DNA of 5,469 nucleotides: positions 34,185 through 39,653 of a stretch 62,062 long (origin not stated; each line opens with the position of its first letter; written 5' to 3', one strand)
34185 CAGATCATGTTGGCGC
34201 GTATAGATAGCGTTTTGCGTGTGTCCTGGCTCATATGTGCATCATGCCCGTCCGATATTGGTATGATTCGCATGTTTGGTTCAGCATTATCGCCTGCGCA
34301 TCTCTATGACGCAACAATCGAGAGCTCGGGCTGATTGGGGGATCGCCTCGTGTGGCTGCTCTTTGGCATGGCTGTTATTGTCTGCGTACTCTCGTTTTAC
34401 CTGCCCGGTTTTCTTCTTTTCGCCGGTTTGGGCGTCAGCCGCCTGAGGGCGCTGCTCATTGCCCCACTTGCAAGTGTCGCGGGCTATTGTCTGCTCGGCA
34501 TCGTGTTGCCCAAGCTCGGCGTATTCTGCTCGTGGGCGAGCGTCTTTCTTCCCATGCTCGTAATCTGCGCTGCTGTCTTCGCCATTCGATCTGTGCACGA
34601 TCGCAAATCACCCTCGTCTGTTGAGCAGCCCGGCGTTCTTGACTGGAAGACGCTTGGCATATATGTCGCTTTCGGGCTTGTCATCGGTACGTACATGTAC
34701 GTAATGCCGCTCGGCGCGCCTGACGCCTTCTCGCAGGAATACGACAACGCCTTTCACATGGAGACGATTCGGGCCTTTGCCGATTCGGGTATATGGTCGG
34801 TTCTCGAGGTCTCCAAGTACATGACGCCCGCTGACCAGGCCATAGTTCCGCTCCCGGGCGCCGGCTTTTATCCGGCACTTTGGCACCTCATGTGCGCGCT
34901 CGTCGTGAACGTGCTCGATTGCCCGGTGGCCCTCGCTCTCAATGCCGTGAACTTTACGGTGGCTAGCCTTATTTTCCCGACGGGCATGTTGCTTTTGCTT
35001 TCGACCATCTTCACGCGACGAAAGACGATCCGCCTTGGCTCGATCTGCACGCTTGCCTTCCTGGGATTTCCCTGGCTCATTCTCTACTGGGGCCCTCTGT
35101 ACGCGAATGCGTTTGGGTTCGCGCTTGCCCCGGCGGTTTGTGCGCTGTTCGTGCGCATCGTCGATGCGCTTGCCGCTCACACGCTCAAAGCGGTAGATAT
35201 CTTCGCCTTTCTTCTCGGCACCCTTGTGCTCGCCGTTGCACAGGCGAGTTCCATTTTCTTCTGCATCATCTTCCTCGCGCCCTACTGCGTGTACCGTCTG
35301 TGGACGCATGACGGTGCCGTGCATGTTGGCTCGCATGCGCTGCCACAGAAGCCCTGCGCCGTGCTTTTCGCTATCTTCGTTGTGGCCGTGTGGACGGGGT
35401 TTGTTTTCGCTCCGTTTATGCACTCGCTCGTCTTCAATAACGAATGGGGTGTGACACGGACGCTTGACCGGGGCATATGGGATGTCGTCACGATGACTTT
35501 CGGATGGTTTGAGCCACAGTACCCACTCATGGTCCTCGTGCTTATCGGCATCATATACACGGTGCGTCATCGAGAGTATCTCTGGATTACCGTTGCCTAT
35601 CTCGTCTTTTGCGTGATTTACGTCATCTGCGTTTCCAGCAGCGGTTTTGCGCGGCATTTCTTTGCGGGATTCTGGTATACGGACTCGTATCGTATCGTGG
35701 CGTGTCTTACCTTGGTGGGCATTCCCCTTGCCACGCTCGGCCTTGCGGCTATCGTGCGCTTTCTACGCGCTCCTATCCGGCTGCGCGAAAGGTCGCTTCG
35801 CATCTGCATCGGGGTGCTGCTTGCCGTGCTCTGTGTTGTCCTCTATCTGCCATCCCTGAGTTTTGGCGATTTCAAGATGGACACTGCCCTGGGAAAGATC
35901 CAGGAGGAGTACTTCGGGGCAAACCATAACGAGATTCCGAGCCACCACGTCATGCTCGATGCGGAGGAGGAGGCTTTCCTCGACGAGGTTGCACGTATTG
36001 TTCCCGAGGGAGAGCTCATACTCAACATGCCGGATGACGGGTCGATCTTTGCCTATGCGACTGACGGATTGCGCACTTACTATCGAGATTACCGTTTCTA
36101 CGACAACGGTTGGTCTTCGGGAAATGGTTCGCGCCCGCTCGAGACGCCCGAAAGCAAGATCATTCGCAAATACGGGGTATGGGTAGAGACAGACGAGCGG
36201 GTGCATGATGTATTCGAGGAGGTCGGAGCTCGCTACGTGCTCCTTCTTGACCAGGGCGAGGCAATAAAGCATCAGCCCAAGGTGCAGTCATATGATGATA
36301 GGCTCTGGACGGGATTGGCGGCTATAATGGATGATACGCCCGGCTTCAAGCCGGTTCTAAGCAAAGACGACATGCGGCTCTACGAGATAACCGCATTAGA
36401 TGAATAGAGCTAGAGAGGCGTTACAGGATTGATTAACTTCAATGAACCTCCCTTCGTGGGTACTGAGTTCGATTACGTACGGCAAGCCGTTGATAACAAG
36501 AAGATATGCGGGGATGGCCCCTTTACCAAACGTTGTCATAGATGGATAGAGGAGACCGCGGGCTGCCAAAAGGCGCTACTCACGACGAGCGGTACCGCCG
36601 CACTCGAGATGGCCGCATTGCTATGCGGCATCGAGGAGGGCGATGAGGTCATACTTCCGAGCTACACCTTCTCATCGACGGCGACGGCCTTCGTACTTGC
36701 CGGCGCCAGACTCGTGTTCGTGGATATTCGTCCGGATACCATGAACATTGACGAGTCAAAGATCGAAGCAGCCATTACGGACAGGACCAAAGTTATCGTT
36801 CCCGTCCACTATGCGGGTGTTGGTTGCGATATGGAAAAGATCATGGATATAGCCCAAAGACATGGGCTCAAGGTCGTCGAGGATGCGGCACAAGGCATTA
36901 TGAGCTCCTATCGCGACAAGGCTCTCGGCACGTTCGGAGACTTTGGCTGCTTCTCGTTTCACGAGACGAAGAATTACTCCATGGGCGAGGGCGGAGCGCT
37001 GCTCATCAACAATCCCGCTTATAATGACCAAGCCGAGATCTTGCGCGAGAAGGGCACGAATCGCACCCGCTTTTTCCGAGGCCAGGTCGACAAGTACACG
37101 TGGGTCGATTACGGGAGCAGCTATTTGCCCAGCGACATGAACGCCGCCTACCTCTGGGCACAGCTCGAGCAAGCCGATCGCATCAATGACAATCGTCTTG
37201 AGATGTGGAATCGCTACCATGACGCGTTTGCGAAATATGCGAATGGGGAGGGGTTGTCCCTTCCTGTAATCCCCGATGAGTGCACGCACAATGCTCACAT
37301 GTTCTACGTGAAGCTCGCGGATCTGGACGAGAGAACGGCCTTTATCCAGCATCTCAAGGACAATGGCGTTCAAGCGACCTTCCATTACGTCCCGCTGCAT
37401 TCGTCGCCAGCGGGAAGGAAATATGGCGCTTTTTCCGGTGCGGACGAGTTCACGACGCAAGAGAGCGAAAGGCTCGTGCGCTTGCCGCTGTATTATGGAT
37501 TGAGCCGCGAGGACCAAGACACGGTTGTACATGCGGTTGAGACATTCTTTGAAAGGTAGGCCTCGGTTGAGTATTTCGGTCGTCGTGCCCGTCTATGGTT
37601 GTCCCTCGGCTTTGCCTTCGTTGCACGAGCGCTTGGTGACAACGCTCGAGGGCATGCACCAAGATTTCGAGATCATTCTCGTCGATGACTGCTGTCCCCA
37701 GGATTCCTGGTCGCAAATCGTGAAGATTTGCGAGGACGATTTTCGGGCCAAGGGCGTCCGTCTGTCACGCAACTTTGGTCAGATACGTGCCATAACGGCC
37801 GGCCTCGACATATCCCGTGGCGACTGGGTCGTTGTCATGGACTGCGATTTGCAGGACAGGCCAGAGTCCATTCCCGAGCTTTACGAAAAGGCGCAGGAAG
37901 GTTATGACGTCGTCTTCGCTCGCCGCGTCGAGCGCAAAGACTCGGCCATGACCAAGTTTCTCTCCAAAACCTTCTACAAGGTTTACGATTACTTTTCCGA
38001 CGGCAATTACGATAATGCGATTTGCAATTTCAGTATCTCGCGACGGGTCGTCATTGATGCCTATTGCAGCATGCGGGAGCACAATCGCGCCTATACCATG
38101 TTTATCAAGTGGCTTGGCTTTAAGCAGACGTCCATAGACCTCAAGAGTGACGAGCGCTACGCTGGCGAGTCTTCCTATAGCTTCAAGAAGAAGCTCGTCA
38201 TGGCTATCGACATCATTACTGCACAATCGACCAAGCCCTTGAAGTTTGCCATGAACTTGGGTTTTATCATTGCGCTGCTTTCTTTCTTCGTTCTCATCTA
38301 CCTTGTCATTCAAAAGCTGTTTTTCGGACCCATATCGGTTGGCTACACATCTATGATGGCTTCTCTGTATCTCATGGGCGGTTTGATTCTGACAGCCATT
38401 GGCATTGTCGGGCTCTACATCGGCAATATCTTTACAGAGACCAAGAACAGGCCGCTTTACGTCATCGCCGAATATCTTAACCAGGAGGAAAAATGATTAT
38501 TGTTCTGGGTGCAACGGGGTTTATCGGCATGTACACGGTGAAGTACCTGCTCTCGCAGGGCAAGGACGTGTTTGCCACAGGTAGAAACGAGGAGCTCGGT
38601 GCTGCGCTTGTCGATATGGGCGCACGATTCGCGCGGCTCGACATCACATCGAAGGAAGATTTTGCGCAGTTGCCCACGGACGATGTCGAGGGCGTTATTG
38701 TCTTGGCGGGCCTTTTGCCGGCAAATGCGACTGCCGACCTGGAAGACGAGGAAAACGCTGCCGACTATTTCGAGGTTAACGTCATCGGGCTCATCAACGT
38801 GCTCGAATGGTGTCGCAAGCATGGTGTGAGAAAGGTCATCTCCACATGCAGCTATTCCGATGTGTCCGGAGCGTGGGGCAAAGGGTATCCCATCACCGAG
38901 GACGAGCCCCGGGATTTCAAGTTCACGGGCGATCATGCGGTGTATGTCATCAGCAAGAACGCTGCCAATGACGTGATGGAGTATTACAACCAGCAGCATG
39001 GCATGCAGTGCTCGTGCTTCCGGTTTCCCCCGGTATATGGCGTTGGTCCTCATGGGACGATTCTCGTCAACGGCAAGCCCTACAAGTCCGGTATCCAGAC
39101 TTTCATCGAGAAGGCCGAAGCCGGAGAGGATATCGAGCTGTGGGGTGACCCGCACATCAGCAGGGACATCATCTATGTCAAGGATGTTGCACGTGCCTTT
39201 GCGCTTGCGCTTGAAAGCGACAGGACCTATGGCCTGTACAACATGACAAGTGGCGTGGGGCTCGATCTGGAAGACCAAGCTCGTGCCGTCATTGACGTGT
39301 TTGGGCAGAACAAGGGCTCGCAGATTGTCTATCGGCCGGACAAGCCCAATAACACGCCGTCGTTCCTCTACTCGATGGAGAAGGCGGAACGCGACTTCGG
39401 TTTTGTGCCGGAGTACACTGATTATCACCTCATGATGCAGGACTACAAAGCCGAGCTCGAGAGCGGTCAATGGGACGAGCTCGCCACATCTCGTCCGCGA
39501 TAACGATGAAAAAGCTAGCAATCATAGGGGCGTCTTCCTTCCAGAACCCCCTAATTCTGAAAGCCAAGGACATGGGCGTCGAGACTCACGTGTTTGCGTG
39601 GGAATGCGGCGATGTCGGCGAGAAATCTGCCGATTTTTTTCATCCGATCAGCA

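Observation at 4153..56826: Family of 29-nt palindromes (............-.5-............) at six gene 3' ends: a REP-like element family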

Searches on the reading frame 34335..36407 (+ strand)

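Call 26: search_protein_families(library=pfam, proteins=[window:34335-36407:+])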
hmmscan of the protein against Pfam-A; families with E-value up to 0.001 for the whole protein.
window:34335-36407:+ (690 aa): 1 family
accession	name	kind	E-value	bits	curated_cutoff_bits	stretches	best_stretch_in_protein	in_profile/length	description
PF20176.3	DUF6541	-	1.9e-155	519.2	29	1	20-687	3-646/646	Family of unknown function (DUF6541)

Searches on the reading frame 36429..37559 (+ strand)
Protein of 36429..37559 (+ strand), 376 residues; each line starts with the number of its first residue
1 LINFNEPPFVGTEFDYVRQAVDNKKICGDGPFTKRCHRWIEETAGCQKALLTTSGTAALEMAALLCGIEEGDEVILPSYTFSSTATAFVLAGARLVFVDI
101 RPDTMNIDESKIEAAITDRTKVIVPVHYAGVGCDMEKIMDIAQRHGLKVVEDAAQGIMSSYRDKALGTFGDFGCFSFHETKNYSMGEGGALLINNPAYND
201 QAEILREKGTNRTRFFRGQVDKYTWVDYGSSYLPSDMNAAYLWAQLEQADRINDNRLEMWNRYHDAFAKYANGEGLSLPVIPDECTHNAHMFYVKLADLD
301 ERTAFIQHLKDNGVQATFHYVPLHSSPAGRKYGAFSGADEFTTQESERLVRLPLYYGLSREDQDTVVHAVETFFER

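Call 26: search_protein_families(library=pfam, proteins=[window:36429-37559:+])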
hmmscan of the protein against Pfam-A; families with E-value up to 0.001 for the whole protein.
window:36429-37559:+ (376 aa): 5 families
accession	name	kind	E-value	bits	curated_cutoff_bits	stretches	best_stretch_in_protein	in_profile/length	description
PF01041.23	DegT_DnrJ_EryC1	-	2.1e-92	310.6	19.8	1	13-370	7-359/360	DegT/DnrJ/EryC1/StrS aminotransferase family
PF00155.27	Aminotran_1_2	-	3.4e-10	40.1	19.7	1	48-154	67-187/361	Aminotransferase class I and II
PF00266.25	Aminotran_5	-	4.4e-08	32.9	21.5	1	48-163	63-186/371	Aminotransferase class-V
PF01053.26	Cys_Met_Meta_PP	-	6.4e-08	32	27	1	38-154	59-175/381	Cys/Met metabolism PLP-dependent enzyme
PF01212.27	Beta_elim_lyase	-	3.6e-06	27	27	1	26-155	27-171/288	Beta-eliminating lyase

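Call 28: find_encoding_contigs(protein=window:36429-37559:+, flank=10000, max_places=10)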
Protein window:36429-37559:+ (376 aa): no gene with exactly this product is on record in the collection.

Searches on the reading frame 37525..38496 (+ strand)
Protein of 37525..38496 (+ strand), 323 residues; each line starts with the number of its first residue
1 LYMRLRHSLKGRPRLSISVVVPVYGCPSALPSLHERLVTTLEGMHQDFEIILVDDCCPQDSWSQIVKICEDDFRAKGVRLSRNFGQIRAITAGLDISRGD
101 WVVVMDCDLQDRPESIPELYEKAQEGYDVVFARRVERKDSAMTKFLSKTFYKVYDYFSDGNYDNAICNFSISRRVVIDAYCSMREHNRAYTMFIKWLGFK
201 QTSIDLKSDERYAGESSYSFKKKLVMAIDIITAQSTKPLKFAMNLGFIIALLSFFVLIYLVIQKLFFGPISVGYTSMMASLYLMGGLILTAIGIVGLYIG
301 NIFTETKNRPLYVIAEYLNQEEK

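Call 27: search_protein_families(library=pfam, proteins=[window:37525-38496:+])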
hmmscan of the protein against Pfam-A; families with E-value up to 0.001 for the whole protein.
window:37525-38496:+ (323 aa): 1 family
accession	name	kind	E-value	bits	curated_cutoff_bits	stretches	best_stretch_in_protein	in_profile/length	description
PF00535.33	Glycos_transf_2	-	5.8e-28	98.4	23.3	1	18-171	1-158/168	Glycosyl transferase family 2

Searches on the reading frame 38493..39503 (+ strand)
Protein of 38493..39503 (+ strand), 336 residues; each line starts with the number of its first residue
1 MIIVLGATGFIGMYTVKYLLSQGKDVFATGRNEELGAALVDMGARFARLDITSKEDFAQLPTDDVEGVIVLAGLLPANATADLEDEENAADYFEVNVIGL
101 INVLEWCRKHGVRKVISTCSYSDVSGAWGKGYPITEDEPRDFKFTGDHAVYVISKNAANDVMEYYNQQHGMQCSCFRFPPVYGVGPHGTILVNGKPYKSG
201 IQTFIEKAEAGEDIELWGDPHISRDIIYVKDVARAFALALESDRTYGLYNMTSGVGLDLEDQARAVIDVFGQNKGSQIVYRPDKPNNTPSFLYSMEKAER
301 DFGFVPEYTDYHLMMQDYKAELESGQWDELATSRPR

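Call 27: search_protein_families(library=pfam, proteins=[window:38493-39503:+])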
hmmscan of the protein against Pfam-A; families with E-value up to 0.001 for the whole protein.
window:38493-39503:+ (336 aa): 10 families
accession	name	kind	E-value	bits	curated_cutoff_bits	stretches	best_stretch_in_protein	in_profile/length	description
PF01370.27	Epimerase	-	5.3e-42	144.3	20.9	1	2-250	1-238/240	NAD dependent epimerase/dehydratase family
PF16363.11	GDP_Man_Dehyd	-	8.4e-20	71.9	27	1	4-309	2-324/332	GDP-mannose 4,6 dehydratase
PF01073.25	3Beta_HSD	-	2.8e-16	59.8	22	1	3-240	1-229/280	3-beta hydroxysteroid dehydrogenase/isomerase family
PF07993.18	NAD_binding_4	-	4.5e-10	39.5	20.1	1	79-189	95-215/258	Male sterility protein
PF13460.12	NAD_binding_10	-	6.3e-08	33.1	27.2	1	6-120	1-98/184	NAD(P)H-binding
PF00106.31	adh_short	-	2.3e-07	30.9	26.6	1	2-106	3-118/195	short chain dehydrogenase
PF04321.23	RmlD_sub_bind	-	7.5e-06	25.7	27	1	2-274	3-235/287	RmlD substrate binding domain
PF08659.16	KR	-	8e-06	26.3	22.6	1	2-130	3-146/180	KR domain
PF05368.20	NmrA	-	0.00023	21.3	27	1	2-73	5-78/298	NmrA-like family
PF02719.21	Polysacc_synt_2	-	0.00088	19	20.2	0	86-117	94-125/293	Polysaccharide biosynthesis protein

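Call 29: find_encoding_contigs(protein=window:38493-39503:+, flank=10000, max_places=10)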
Protein window:38493-39503:+ (336 aa): no gene with exactly this product is on record in the collection.
